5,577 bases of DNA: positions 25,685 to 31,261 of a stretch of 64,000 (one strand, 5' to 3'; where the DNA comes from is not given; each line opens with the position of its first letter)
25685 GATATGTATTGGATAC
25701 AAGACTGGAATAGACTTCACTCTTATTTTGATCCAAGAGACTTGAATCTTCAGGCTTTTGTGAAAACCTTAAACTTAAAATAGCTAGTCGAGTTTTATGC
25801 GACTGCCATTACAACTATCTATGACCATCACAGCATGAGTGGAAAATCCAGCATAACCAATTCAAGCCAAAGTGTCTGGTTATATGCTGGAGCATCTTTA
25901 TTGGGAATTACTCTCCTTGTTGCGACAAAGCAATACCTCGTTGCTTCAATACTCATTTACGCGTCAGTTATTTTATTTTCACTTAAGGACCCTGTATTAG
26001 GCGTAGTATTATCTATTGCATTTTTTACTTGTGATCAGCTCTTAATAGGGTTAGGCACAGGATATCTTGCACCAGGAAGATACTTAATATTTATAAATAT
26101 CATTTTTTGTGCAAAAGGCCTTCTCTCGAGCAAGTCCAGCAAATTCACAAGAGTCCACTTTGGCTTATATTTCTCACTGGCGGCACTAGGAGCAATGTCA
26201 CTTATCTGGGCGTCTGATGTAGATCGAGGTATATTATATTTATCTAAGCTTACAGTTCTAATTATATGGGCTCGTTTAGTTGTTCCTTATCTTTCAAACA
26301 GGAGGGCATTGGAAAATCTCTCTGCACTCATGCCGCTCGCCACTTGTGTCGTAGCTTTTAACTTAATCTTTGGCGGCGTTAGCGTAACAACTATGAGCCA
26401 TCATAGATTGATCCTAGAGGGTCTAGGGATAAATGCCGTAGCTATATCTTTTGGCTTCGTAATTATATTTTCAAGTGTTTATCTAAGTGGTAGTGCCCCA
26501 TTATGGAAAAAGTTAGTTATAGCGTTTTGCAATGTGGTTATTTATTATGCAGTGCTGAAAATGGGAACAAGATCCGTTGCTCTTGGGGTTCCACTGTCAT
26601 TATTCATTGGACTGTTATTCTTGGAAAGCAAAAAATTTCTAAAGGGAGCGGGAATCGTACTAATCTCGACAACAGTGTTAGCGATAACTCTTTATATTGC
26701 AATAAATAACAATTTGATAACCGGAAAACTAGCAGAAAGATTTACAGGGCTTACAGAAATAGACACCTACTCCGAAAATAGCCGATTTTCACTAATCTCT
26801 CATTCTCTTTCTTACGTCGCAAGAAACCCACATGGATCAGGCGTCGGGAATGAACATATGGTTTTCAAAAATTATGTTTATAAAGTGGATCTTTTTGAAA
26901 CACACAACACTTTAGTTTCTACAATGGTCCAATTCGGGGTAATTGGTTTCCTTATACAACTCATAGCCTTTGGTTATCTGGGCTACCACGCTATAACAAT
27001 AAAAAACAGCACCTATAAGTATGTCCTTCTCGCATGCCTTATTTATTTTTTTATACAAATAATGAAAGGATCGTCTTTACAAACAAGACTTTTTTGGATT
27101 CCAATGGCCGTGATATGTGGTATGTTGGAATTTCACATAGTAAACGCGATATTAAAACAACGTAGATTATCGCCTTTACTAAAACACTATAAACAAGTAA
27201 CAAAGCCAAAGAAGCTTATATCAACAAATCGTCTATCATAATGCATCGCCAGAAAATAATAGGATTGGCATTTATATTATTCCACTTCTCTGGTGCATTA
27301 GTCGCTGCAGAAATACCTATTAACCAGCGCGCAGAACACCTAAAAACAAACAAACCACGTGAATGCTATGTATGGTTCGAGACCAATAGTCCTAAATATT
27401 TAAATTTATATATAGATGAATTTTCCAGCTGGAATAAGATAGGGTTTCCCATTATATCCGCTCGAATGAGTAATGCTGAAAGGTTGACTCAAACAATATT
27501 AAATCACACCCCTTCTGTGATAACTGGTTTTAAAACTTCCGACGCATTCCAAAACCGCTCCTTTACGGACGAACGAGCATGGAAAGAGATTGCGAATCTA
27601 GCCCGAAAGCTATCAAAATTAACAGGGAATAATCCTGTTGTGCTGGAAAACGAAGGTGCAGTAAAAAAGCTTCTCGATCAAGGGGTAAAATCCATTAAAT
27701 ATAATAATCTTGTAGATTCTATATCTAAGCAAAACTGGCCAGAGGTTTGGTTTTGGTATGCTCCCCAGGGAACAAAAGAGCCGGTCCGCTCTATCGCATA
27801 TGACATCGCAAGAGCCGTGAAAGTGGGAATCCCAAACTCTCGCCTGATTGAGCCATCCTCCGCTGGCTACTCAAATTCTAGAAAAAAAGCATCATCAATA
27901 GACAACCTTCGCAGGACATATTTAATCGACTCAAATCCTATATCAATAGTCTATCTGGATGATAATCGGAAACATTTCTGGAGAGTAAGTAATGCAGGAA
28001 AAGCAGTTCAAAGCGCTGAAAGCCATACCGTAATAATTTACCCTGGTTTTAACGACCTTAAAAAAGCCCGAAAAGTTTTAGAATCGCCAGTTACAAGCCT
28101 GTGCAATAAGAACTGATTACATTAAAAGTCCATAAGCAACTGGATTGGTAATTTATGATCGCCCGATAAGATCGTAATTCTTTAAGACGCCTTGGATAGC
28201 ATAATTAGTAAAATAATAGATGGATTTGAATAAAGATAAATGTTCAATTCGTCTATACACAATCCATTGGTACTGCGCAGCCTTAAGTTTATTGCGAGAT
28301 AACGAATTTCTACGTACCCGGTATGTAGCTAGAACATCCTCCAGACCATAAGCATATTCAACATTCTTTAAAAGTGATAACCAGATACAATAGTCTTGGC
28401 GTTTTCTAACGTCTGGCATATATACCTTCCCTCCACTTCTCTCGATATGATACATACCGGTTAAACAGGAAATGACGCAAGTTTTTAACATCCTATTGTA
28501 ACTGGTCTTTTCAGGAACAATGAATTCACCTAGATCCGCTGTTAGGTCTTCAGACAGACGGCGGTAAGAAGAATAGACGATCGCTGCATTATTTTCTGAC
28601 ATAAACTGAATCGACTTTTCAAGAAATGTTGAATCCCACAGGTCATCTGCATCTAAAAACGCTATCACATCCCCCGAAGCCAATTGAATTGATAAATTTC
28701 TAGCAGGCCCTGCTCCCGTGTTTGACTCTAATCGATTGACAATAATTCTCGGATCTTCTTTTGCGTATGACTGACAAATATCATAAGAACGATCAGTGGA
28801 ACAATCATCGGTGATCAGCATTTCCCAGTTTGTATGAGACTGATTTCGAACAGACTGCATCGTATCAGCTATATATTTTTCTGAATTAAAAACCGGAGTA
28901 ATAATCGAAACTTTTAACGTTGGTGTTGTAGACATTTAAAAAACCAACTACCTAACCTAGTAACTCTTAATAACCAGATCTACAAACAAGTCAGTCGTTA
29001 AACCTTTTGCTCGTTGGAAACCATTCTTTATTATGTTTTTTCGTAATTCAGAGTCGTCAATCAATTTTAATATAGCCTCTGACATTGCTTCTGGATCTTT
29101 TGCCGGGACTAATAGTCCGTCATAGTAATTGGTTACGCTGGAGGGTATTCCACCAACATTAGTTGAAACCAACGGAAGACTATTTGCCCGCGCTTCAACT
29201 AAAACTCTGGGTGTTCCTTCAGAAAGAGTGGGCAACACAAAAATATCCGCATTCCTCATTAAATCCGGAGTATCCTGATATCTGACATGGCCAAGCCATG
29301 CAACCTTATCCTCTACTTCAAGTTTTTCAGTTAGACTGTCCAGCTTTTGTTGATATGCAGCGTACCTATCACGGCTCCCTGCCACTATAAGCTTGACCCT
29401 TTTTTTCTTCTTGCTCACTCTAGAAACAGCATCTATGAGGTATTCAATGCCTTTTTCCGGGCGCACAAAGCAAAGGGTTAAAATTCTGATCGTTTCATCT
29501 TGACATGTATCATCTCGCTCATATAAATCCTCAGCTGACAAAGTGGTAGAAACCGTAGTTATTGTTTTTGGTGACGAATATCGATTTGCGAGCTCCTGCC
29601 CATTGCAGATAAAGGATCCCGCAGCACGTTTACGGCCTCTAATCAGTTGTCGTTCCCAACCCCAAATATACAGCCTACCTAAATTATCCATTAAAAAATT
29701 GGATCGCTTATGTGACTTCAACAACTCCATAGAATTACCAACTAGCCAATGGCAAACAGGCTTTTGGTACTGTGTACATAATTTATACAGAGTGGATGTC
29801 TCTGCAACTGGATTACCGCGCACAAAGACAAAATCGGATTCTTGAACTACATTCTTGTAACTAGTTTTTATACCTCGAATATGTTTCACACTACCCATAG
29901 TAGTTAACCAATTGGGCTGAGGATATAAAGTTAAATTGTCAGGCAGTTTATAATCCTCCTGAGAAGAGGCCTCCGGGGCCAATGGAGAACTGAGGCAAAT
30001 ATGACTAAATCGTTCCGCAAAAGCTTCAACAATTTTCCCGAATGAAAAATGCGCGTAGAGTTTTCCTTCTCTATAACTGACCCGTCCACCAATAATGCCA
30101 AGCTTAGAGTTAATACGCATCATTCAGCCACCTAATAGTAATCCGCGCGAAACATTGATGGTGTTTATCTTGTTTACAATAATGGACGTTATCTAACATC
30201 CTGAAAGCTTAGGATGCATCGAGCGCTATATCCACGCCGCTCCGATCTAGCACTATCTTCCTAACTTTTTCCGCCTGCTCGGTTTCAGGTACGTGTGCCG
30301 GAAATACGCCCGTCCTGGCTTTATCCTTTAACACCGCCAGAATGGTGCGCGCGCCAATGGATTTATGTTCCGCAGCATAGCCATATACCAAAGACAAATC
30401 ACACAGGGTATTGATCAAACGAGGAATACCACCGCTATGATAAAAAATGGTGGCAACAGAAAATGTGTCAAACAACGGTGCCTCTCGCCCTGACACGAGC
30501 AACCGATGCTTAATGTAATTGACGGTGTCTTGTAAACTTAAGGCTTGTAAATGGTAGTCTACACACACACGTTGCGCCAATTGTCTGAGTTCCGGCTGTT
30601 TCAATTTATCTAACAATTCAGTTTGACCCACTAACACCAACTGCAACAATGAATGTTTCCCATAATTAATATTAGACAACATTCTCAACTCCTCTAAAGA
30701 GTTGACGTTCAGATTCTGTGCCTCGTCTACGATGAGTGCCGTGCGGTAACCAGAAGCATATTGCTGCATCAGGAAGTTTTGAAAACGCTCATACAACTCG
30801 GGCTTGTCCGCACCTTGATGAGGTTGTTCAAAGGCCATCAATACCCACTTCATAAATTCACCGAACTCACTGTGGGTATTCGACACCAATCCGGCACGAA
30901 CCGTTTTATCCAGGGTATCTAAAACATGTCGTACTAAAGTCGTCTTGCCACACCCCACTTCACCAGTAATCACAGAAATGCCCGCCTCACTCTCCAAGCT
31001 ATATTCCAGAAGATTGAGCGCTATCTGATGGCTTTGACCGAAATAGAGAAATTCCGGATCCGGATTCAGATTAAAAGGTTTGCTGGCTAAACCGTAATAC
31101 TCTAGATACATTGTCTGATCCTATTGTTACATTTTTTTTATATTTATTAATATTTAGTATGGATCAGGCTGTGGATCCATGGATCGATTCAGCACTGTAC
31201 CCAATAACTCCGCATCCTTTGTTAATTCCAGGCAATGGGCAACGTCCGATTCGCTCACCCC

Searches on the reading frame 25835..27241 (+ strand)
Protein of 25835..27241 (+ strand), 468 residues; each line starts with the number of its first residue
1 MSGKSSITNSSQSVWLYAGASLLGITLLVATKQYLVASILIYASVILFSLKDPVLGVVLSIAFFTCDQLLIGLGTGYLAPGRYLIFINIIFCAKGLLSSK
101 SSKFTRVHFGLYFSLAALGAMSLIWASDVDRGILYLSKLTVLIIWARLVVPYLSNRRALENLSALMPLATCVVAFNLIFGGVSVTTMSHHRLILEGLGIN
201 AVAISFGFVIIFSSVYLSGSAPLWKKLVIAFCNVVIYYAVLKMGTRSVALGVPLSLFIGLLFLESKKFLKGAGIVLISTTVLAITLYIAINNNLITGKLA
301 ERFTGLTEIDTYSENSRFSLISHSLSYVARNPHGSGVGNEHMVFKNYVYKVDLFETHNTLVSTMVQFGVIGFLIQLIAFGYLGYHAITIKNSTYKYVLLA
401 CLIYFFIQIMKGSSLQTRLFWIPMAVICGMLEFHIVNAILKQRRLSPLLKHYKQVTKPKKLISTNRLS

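Call 6: search_protein_families(library=pfam, proteins=[window:25835-27241:+], max_evalue=0.1)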
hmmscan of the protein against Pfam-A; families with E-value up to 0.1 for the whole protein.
window:25835-27241:+ (468 aa): 1 family
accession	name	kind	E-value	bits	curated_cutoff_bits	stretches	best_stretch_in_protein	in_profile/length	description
PF24314.1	DUF7488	-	0.096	13.2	27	0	256-322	50-117/146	Domain of unknown function (DUF7488)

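Call 7: search_protein_families(library=ncbifam, proteins=[window:25835-27241:+], max_evalue=0.1)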
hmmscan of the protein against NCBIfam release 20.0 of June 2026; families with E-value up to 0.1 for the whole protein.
window:25835-27241:+ (468 aa): 0 families

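Call 38: find_encoding_contigs(protein=window:25835-27241:+, flank=10000, max_places=6)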
Protein window:25835-27241:+ (468 aa): 1 contig read that carries it; 1 place shown.
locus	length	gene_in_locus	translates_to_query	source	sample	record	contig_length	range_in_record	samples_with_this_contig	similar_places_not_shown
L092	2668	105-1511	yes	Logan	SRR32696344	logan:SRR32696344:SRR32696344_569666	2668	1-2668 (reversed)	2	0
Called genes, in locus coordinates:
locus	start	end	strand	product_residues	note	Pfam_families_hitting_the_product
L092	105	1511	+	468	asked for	-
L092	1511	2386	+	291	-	-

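Call 49: search_protein_families(library=pfam, proteins=[L094:11052-11516:+, L094:12071-12412:+, L094:12492-13451:+, L091:3329-4735:+], max_evalue=0.01)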
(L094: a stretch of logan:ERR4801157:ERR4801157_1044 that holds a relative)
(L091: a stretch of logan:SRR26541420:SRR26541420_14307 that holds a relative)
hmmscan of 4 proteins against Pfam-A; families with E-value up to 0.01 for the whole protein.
L094:11052-11516:+ (154 aa): 0 families

L094:12071-12412:+ (113 aa): 1 family
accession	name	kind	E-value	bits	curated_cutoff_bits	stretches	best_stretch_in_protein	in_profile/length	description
PF04932.20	Wzy_C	-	0.00038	20.7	31.7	1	14-37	126-149/149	O-Antigen ligase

L094:12492-13451:+ (319 aa): 0 families

L091:3329-4735:+ (468 aa): 0 families

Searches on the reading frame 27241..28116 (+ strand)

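Call 6: search_protein_families(library=pfam, proteins=[window:27241-28116:+], max_evalue=0.1)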
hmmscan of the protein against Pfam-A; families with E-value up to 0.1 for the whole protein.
window:27241-28116:+ (291 aa): 0 families

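Call 7: search_protein_families(library=ncbifam, proteins=[window:27241-28116:+], max_evalue=0.1)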
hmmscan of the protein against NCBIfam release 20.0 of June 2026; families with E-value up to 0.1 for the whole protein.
window:27241-28116:+ (291 aa): 1 family
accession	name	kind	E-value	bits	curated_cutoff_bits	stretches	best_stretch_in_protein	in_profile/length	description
TIGR01685.1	MDP-1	equivalog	0.034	14.3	53.75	1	184-257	74-154/174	magnesium-dependent phosphatase-1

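Call 49: search_protein_families(library=pfam, proteins=[L094:11052-11516:+, L094:12071-12412:+, L094:12492-13451:+, L091:3329-4735:+], max_evalue=0.01)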
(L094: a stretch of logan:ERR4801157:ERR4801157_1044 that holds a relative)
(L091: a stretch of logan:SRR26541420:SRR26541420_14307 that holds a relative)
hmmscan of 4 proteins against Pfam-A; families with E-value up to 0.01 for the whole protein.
L094:11052-11516:+ (154 aa): 0 families

L094:12071-12412:+ (113 aa): 1 family
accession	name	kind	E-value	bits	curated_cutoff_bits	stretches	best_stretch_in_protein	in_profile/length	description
PF04932.20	Wzy_C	-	0.00038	20.7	31.7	1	14-37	126-149/149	O-Antigen ligase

L094:12492-13451:+ (319 aa): 0 families

L091:3329-4735:+ (468 aa): 0 families

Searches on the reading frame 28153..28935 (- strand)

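Call 6: search_protein_families(library=pfam, proteins=[window:28153-28935:-], max_evalue=0.1)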
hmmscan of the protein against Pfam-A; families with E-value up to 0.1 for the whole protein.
window:28153-28935:- (260 aa): 5 families
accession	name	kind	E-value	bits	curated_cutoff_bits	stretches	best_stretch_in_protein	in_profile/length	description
PF00535.33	Glycos_transf_2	-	3e-37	128.6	23.3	1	10-130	1-122/168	Glycosyl transferase family 2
PF10111.15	Glyco_tranf_2_2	-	2.2e-12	47.5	27.3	1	10-129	1-129/276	Glycosyltransferase like family 2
PF13641.12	Glyco_tranf_2_3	-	2.7e-06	28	27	1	9-119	3-118/230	Glycosyltransferase like family 2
PF13704.12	Glyco_tranf_2_4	-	0.012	16.5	27.5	1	17-105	2-89/98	Glycosyl transferase family 2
PF13506.12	Glyco_transf_21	-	0.1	12.5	21.7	0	86-164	29-108/174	Glycosyl transferase family 21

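Call 7: search_protein_families(library=ncbifam, proteins=[window:28153-28935:-], max_evalue=0.1)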
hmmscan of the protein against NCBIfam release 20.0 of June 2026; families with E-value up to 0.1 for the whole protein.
window:28153-28935:- (260 aa): 27 families (the best 25 are shown)
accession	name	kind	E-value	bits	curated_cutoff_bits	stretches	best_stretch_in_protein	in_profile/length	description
NF047683.1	TeichurnBiosyTuaG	equivalog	2.4e-81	273.1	400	1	8-252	7-250/252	teichuronic acid biosynthesis protein TuaG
NF053739.1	GlytfEpsEBac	equivalog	2.4e-26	92.3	450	1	8-245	2-243/265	glycosyltransferase EpsE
NF007482.0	PRK10073.1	equivalog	7e-24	84.4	423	1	6-120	5-118/334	glycosyltransferase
NF038302.1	EPS_HpsE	equivalog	8.5e-18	64.4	300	1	8-123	2-122/307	hormogonium polysaccharide biosynthesis glycosyltransferase HpsE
NF007453.0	PRK10018.1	equivalog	6.4e-17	62.1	382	1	8-196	7-197/280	colanic acid biosynthesis glycosyltransferase WcaA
TIGR04017.1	WcaA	equivalog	5.2e-16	59.1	495.75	1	8-195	6-195/279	colanic acid biosynthesis glycosyltransferase WcaA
TIGR03937.1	PgaC_IcaA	equivalog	6.3e-15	55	422.3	1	7-116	45-154/407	poly-beta-1,6-N-acetyl-D-glucosamine synthase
NF050050.1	ProtGlycPglI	equivalog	4.1e-13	49.4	500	1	8-110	3-106/306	GalNAc(5)-diNAcBac-PP-undecaprenol beta-1,3-glucosyltransferase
NF041394.1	GtaseAglG_Halo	equivalog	4.8e-13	49.1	440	1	7-119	1-114/304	glucosyl-dolichyl phosphate glucuronosyltransferase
TIGR04283.1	glyco_like_mftF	equivalog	1e-12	48.2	182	1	9-137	1-122/221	TIGR04283 family arsenosugar biosynthesis glycosyltransferase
TIGR03111.1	glyc2_xrt_Gpos1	hypoth_equivalog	1.7e-12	46.9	363.95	1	8-117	50-160/439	TIGR03111 family XrtG-associated glycosyltransferase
TIGR03965.1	mycofact_glyco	equivalog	5e-12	45.4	280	1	6-116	73-183/467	mycofactocin biosynthesis glycosyltransferase MftF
NF041875.1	EPS_EpsD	equivalog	1.7e-11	44.1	370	1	9-121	1-113/325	exopolysaccharide biosynthesis glycosyltransferase EpsD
NF038299.1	EPS_HpsN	equivalog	7.1e-10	38.3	425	1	8-116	2-110/317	hormogonium polysaccharide biosynthesis glycosyltransferase HpsN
NF047588.1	GlcsyltransPgfSStrep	equivalog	9.4e-10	38.2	500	1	7-114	1-112/308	glycosyltransferase PgfS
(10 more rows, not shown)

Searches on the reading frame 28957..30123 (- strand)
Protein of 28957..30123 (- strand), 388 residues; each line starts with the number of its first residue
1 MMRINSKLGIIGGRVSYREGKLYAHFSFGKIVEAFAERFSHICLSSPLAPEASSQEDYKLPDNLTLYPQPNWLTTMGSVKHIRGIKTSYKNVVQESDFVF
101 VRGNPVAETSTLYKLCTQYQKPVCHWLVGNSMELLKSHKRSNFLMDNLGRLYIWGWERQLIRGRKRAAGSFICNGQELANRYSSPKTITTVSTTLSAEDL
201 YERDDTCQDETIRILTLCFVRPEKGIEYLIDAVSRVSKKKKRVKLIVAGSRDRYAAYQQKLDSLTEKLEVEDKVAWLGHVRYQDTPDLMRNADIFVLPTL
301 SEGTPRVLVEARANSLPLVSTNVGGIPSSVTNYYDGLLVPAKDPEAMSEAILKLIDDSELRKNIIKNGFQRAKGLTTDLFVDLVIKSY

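Call 6: search_protein_families(library=pfam, proteins=[window:28957-30123:-], max_evalue=0.1)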
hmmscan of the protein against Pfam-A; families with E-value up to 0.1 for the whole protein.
window:28957-30123:- (388 aa): 4 families
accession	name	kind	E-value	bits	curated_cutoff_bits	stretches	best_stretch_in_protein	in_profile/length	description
PF00534.26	Glycos_transf_1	-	2.5e-39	135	26.4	1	214-370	18-171/172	Glycosyl transferases group 1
PF13692.12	Glyco_trans_1_4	-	2.7e-33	115.6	27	1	217-357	7-142/142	Glycosyl transferases group 1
PF13524.12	Glyco_trans_1_2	-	4.6e-05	23.8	25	1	235-372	8-129/144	Glycosyl transferase-like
PF20706.3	GT4-conflict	-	9.5e-05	22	26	1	185-328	171-318/385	Family 4 Glycosyltransferase in conflict systems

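Call 7: search_protein_families(library=ncbifam, proteins=[window:28957-30123:-], max_evalue=0.1)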
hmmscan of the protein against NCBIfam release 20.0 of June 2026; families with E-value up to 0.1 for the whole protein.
window:28957-30123:- (388 aa): 36 families (the best 25 are shown)
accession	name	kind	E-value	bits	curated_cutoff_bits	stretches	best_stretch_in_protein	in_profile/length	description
NF041876.1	EPS_EpsE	equivalog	8.4e-29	101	400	1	207-371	210-375/389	exopolysaccharide biosynthesis GT4 family glycosyltransferase EpsE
TIGR03088.1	stp2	hypoth_equivalog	6e-26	91.4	409.05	1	207-371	190-352/374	TIGR03088 family PEP-CTERM/XrtA system glycosyltransferase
TIGR03449.1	mycothiol_MshA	equivalog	4.2e-19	68.7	462.5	1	220-388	229-400/406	D-inositol-3-phosphate glycosyltransferase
NF047684.1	TeichurnBiosyTuaC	equivalog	1e-18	67.4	550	1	221-370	229-367/391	teichuronic acid biosynthesis protein TuaC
TIGR03999.1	thiol_BshA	equivalog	1.7e-17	63.5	273.7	1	207-373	195-355/375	N-acetyl-alpha-D-glucosaminyl L-malate synthase BshA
NF038011.1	PelF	equivalog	3.2e-17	62.8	100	1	199-375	293-475/489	GT4 family glycosyltransferase PelF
NF046085.1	XrtY_assoc_Gly1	equivalog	4.5e-17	62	400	1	183-368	179-360/387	XrtY-associated glycosyltransferase XYAG1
NF038229.1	Glyco4_Geo_Pelo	equivalog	8.7e-17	61.1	400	1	194-369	143-313/338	GPMC system family 4 glycosyltransferase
TIGR02149.1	glgA_Coryne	subfamily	4.8e-16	58.9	302.4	1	218-373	211-371/391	glycogen synthase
TIGR04047.1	MSMEG_0565_glyc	hypoth_equivalog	3.1e-15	56.1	259.85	1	201-366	183-349/373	MSMEG_0565 family glycosyltransferase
NF038255.1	exopoly_VpsD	equivalog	3.1e-15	55.9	300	1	168-360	157-349/381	VpsD family glycosyltransferase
TIGR02472.1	sucr_P_syn_N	equivalog_domain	1.2e-14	54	576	1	212-371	249-420/439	sucrose-phosphate synthase, putative, glycosyltransferase domain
NF038295.1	EPS_HpsP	equivalog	2.1e-14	53.3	550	1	202-368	198-363/388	hormogonium polysaccharide biosynthesis glycosyltransferase HpsP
NF050056.1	ProtGlycPglH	equivalog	9e-14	51.3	600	1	221-374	189-336/354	GalNAc-alpha-(1->4)-GalNAc-alpha-(1->3)-diNAcBac-PP-undecaprenol alpha-1,4-N-acetyl-D-galactosaminyltransferase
NF050063.1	ProtGlycPglJ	equivalog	8.2e-13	48.3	500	1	224-375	207-350/363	N-acetylgalactosamine-N,N'-diacetylbacillosaminyl-diphospho-undecaprenol 4-alpha-N-acetylgalactosaminyltransferase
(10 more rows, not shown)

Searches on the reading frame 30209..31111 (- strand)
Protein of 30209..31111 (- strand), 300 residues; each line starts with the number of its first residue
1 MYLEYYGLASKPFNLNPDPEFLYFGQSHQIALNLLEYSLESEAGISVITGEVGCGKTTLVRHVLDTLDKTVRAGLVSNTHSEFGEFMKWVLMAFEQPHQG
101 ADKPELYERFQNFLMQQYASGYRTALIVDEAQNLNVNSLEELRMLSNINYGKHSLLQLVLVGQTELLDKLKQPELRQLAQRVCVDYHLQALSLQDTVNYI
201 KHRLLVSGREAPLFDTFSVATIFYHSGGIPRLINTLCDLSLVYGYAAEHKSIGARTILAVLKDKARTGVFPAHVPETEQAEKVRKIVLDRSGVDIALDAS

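Call 6: search_protein_families(library=pfam, proteins=[window:30209-31111:-], max_evalue=0.1)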
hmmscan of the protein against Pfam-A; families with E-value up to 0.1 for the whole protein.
window:30209-31111:- (300 aa): 27 families (the best 25 are shown)
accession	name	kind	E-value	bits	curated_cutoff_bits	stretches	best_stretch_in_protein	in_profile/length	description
PF13401.12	AAA_22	-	4.9e-27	95.3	27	1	41-170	3-130/130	AAA domain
PF13191.12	AAA_16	-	1.2e-09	39.3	32.6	1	29-148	8-158/167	AAA ATPase domain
PF13245.12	AAA_19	-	3.5e-06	27.7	25.1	1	41-162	9-124/134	AAA domain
PF02492.25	cobW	-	2.4e-05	24.4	20.7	1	45-83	2-40/180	CobW/HypB/UreG, nucleotide-binding domain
PF01637.24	ATPase_2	-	2.9e-05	24.4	33.2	1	32-135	8-123/225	ATPase domain predominantly from Archaea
PF01443.25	Viral_helicase1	-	5.5e-05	23.5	21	1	47-135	2-72/228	Viral superfamily 1 RNA helicase core domain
PF09848.15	SLFN-g3_helicase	-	8.6e-05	22.4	24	1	45-138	3-95/354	Schlafen group 3, DNA/RNA helicase domain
PF13173.12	AAA_14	-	0.00011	22.6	27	1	45-135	4-75/129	AAA domain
PF00004.35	AAA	-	0.00081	20.3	21.2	1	48-181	3-126/131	ATPase family associated with various cellular activities (AAA)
PF03266.21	NTPase_1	-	0.0009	19.6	23.9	1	47-71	3-28/168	NTPase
PF13604.12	AAA_30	-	0.0014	18.9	27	1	34-70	9-45/191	AAA domain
PF24883.2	NPHP3_N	-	0.0018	18.9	24.8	1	41-70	20-49/164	Nephrocystin 3, N-terminal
PF05621.17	TniB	-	0.0023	17.9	22.4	1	34-181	26-178/189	Bacterial TniB protein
PF13476.12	AAA_23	-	0.0046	18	27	1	39-62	15-38/201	AAA domain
PF02367.23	TsaE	-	0.0052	17.2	26.6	1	43-69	21-47/128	Threonylcarbamoyl adenosine biosynthesis protein TsaE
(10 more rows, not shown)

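Call 7: search_protein_families(library=ncbifam, proteins=[window:30209-31111:-], max_evalue=0.1)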
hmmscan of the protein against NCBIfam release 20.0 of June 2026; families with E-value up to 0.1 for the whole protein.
window:30209-31111:- (300 aa): 27 families (the best 25 are shown)
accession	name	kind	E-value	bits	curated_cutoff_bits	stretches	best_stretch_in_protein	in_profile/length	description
TIGR03015.1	pepcterm_ATPase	hypoth_equivalog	1.8e-80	270.2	324.5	1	1-263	1-265/269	XrtA/PEP-CTERM system-associated ATPase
NF010248.0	PRK13695.1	equivalog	0.0018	18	156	1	47-74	7-36/180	NTPase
TIGR02475.1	CobW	equivalog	0.002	17.1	332.1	1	45-78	6-38/342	cobalamin biosynthesis protein CobW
NF011057.0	PRK14489.1-2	subfamily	0.0039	16.5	541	0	45-81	204-241/363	bifunctional molybdenum cofactor guanylyltransferase MobA/molybdopterin-guanine dinucleotide biosynthesis adaptor protein MobB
NF041000.1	ATPase_ComGA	equivalog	0.007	15.4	300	1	32-69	117-154/267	competence type IV pilus ATPase ComGA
NF008021.0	PRK10751.1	equivalog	0.01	15.9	204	1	48-82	11-46/174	molybdopterin-guanine dinucleotide biosynthesis protein MobB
TIGR02982.1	heterocyst_DevA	subfamily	0.011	15.4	295.8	0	23-62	10-50/220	ABC exporter ATP-binding subunit, DevA family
NF008578.0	PRK11537.1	equivalog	0.011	15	361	1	45-80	6-40/318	GTPase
TIGR00150.1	T6A_YjeE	equivalog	0.013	15.4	60.1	1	43-71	22-50/135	tRNA (adenosine(37)-N6)-threonylcarbamoyltransferase complex ATPase subunit type 1 TsaE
NF007549.0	PRK10167.1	equivalog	0.014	15.1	237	0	57-128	10-81/169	hypothetical protein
TIGR01448.2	helicase_RecD2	equivalog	0.015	13.4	500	1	42-70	330-358/713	SF1B family DNA helicase RecD2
TIGR02928.1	TIGR02928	subfamily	0.023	13.5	181.3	0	47-134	44-141/366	orc1/cdc6 family replication initiation protein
TIGR02142.1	modC_ABC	equivalog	0.025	13.8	285.05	1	31-63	10-43/353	molybdenum ABC transporter ATP-binding protein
NF000355.4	ribo_prot_ABC_F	equivalog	0.025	13.5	380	1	37-77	334-372/499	ribosomal protection-like ABC-F family protein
NF007601.2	PRK10247.1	equivalog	0.028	13.9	292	1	24-68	9-52/204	iron efflux ABC transporter ATP-binding subunit FetA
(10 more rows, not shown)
